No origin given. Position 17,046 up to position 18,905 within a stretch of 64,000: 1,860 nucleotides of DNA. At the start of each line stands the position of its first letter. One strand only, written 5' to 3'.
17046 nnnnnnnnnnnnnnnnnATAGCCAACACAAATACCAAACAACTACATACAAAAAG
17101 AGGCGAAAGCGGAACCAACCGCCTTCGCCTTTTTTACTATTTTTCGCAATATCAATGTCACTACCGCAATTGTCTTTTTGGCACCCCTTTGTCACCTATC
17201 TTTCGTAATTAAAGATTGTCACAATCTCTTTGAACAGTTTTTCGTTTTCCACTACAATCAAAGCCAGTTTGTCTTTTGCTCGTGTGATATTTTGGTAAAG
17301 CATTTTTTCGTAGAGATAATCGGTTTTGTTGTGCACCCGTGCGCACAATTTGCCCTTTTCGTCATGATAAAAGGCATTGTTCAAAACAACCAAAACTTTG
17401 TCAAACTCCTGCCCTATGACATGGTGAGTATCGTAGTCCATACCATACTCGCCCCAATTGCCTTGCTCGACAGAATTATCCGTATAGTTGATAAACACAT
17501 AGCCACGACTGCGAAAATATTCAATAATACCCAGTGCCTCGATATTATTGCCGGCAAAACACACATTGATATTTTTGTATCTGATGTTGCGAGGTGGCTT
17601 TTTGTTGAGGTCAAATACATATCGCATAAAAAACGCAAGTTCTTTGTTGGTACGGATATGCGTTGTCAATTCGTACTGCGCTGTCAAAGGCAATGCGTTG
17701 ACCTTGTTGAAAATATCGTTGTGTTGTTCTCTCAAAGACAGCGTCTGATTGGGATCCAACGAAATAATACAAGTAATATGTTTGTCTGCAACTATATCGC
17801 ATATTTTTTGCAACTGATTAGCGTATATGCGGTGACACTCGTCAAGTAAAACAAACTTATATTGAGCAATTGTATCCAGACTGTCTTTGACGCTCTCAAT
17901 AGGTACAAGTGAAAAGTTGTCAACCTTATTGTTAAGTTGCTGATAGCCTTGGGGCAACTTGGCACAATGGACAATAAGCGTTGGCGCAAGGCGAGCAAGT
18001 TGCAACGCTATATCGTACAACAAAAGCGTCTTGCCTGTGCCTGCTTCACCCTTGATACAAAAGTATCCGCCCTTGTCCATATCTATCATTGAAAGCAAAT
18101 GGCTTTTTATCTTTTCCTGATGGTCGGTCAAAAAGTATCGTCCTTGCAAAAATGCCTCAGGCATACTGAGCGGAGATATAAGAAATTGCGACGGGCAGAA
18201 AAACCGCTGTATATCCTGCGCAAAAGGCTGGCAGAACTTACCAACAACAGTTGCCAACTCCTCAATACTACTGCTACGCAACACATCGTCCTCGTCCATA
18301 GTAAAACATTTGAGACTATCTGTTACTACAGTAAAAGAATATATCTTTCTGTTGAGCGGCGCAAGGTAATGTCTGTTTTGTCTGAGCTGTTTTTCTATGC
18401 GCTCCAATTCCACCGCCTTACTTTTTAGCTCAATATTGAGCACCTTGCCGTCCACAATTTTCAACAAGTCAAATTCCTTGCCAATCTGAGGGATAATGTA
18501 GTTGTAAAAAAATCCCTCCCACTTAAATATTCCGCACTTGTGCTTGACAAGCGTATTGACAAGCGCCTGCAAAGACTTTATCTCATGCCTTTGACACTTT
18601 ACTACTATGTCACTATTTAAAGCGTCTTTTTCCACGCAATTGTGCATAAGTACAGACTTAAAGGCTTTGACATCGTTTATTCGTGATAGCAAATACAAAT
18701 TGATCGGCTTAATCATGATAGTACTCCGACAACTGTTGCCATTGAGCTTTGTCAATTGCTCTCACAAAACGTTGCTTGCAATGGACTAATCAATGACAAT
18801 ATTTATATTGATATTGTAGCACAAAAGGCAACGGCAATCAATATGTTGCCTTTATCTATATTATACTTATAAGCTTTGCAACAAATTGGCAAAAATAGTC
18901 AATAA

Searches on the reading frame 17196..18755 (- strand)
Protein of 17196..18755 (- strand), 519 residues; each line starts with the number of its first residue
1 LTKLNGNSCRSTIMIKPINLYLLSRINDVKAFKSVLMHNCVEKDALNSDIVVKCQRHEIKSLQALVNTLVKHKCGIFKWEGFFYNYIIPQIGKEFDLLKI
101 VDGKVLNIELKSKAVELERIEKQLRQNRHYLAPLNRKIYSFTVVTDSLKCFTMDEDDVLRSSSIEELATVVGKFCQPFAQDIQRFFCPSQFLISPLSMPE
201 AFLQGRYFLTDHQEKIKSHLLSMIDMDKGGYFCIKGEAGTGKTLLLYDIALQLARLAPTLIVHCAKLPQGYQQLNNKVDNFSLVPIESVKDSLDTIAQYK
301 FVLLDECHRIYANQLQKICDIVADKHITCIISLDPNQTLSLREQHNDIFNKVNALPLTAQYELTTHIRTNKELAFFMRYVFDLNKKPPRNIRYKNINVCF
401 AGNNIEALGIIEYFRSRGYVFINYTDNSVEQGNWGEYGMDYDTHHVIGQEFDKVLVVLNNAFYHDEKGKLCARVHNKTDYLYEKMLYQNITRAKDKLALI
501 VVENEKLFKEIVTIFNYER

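Call 47: search_protein_families(library=pfam, proteins=[window:17196-18755:-], max_evalue=0.001)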
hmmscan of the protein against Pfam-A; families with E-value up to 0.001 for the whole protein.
window:17196-18755:- (519 aa): 6 families
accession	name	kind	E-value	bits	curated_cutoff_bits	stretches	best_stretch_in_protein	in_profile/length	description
PF09848.15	SLFN-g3_helicase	-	9.6e-08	32.1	24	1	232-388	4-182/354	Schlafen group 3, DNA/RNA helicase domain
PF04851.21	ResIII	-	1e-05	26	22.5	0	209-258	4-52/164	Type III restriction enzyme, res subunit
PF13604.12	AAA_30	-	1.3e-05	25.5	27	1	227-370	16-157/191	AAA domain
PF25199.1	nSTAND_NTPase5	-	0.00023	21.5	34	1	211-256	23-67/145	Novel STAND NTPase 5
PF05970.20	PIF1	-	0.00073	19.6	25.9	0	209-254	2-47/223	PIF1-like helicase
PF13401.12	AAA_22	-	0.00096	19.9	27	0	230-331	6-120/130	AAA domain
